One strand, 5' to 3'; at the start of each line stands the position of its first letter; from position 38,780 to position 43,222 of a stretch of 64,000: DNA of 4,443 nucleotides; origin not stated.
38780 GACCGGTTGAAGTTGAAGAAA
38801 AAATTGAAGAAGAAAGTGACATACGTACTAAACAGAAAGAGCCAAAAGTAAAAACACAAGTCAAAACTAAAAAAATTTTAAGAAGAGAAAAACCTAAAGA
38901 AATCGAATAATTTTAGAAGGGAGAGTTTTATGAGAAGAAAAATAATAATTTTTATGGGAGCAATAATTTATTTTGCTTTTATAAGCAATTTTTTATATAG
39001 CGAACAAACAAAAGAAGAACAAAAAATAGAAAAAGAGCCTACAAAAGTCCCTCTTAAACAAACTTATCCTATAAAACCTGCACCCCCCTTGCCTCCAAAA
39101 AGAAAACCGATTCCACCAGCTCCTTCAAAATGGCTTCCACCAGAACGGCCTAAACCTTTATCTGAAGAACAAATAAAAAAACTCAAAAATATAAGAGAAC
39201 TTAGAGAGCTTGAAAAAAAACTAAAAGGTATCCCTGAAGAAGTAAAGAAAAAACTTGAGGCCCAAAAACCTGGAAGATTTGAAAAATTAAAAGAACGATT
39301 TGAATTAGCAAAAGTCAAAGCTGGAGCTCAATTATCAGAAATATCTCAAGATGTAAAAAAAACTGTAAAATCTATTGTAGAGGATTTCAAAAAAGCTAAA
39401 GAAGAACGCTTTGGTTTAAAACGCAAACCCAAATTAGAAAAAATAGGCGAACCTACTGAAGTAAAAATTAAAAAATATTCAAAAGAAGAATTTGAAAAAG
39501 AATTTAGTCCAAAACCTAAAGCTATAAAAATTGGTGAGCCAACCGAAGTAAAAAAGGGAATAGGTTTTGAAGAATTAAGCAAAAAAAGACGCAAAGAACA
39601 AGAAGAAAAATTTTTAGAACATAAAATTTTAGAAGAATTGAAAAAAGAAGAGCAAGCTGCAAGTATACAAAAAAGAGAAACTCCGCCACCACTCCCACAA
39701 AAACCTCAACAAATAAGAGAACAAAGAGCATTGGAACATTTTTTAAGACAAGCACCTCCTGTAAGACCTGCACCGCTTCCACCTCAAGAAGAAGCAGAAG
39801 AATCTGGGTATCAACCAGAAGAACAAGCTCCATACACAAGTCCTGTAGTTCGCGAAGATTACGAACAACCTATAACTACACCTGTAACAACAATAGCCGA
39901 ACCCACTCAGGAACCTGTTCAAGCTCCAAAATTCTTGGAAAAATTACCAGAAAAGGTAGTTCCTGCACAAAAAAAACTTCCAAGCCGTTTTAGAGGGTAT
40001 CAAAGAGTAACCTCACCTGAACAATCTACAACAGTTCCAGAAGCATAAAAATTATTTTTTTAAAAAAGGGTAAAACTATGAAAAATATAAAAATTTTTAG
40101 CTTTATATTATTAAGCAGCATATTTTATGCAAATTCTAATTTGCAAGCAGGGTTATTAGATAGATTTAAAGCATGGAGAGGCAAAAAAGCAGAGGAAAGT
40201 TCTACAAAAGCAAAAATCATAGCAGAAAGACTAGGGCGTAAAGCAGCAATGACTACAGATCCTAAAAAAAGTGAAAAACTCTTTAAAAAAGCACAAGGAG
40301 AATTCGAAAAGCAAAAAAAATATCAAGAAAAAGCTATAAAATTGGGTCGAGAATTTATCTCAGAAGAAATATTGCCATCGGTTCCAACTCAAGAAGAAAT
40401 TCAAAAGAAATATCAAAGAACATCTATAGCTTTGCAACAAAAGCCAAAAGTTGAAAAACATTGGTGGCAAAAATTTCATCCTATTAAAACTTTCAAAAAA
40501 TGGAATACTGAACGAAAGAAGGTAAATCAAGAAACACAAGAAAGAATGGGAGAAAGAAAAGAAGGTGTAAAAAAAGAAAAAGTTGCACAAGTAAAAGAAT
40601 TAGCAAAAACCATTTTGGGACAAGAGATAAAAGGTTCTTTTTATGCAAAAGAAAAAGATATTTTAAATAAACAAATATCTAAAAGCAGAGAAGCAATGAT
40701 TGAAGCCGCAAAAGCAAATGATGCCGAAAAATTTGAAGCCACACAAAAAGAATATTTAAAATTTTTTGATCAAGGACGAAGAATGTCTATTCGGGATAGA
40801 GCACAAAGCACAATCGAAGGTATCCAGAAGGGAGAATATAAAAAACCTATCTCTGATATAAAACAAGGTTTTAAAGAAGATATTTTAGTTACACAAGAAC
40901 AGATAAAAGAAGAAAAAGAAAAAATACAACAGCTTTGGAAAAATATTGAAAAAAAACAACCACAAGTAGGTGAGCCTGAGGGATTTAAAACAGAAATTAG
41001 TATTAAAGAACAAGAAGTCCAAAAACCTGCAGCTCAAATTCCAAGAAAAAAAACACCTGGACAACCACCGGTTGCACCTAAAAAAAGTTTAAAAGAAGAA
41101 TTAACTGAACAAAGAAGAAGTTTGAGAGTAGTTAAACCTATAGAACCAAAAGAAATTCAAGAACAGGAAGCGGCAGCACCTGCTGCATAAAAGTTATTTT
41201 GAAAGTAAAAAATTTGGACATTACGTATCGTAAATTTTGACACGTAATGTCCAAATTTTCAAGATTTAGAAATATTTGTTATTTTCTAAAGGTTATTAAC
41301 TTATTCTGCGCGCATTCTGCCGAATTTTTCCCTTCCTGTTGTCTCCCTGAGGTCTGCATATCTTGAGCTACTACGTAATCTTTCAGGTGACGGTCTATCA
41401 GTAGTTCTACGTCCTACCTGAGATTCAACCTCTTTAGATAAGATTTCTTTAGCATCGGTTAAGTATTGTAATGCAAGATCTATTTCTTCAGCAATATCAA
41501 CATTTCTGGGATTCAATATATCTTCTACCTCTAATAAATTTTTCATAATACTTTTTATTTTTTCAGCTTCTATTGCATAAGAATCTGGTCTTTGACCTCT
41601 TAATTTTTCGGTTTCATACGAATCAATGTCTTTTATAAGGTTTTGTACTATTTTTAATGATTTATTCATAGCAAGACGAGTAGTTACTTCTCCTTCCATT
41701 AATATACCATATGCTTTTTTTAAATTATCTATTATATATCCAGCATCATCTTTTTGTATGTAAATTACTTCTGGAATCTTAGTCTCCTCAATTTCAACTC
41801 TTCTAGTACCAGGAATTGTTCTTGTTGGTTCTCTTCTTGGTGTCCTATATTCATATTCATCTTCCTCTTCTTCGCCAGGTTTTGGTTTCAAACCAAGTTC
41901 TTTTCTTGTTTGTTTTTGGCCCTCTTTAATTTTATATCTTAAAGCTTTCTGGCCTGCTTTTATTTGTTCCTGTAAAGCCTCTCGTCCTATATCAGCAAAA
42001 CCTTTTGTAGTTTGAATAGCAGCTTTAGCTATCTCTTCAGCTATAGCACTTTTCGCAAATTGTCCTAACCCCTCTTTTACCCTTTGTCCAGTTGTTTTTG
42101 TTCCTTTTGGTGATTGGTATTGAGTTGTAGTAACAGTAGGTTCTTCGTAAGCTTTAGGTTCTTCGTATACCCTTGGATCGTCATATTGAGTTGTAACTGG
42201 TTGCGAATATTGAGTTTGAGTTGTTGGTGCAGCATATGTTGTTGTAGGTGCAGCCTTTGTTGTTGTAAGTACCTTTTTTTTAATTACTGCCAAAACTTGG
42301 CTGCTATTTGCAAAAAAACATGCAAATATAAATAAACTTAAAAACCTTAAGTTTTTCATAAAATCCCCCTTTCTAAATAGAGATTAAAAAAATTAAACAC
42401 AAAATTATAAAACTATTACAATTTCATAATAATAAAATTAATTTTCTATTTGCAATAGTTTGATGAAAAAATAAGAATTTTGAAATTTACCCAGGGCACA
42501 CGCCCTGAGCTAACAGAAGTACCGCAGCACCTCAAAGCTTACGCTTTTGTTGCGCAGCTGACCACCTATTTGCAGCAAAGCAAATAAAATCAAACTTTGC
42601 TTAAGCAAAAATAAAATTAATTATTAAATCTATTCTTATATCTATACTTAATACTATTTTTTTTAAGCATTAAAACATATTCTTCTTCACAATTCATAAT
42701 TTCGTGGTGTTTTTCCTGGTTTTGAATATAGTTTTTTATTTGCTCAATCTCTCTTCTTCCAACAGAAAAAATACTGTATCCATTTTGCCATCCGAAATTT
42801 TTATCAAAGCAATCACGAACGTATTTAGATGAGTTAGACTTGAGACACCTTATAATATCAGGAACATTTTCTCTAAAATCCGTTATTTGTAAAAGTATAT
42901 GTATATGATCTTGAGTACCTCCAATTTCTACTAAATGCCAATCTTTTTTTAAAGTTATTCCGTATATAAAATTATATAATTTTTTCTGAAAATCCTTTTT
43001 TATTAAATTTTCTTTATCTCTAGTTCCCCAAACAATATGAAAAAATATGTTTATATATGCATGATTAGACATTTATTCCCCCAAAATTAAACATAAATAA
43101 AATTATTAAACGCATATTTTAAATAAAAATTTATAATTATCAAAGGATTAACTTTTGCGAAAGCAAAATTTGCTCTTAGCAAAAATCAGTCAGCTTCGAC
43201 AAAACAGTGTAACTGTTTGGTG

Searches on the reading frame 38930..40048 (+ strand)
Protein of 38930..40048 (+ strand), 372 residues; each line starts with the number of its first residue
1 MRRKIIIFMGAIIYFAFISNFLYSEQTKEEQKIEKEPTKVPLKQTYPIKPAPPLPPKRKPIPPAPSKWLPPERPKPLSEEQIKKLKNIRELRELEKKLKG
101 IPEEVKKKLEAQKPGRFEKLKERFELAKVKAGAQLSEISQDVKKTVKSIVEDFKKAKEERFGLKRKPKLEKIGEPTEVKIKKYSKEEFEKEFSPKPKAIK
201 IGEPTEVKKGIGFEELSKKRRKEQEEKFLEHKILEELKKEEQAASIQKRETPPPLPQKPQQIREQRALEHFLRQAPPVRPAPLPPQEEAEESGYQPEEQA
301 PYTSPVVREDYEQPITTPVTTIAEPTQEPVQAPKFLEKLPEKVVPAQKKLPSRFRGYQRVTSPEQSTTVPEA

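Call 3: search_protein_families(library=pfam, proteins=[window:38930-40048:+], max_evalue=1)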
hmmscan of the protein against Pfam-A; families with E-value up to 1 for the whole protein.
window:38930-40048:+ (372 aa): 1 family
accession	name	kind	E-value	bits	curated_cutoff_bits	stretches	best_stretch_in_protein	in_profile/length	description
PF11919.13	PSME4_C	-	0.15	12.4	22.5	1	137-160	35-61/88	Proteasome activator complex subunit 4-like, C-terminal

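Call 16: search_protein_families(library=ncbifam, proteins=[window:38930-40048:+], max_evalue=0.001)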
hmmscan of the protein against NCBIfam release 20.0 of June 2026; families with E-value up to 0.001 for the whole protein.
window:38930-40048:+ (372 aa): 0 families

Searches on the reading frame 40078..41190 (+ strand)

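Call 3: search_protein_families(library=pfam, proteins=[window:40078-41190:+], max_evalue=1)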
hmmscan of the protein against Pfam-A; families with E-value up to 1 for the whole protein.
window:40078-41190:+ (370 aa): 1 family
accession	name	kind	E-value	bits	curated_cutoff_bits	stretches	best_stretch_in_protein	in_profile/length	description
PF20421.4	DHR-2_Lobe_C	-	0.68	10.4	26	1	64-120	48-101/103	DHR-2, Lobe C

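Call 16: search_protein_families(library=ncbifam, proteins=[window:40078-41190:+], max_evalue=0.001)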
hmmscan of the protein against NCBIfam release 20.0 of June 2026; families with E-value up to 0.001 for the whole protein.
window:40078-41190:+ (370 aa): 0 families

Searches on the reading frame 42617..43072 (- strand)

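Call 16: search_protein_families(library=ncbifam, proteins=[window:42617-43072:-], max_evalue=0.001)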
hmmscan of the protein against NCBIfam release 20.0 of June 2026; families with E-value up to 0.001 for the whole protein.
window:42617-43072:- (151 aa): 2 families
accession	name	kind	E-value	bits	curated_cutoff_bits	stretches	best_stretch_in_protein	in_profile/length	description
NF033573.1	transpos_IS200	equivalog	3.1e-20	72.7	55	1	2-118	4-126/126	IS200/IS605 family transposase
NF047646.1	REP_Tyr_transpos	equivalog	0.00033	20.5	80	1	33-132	35-143/146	REP-associated tyrosine transposase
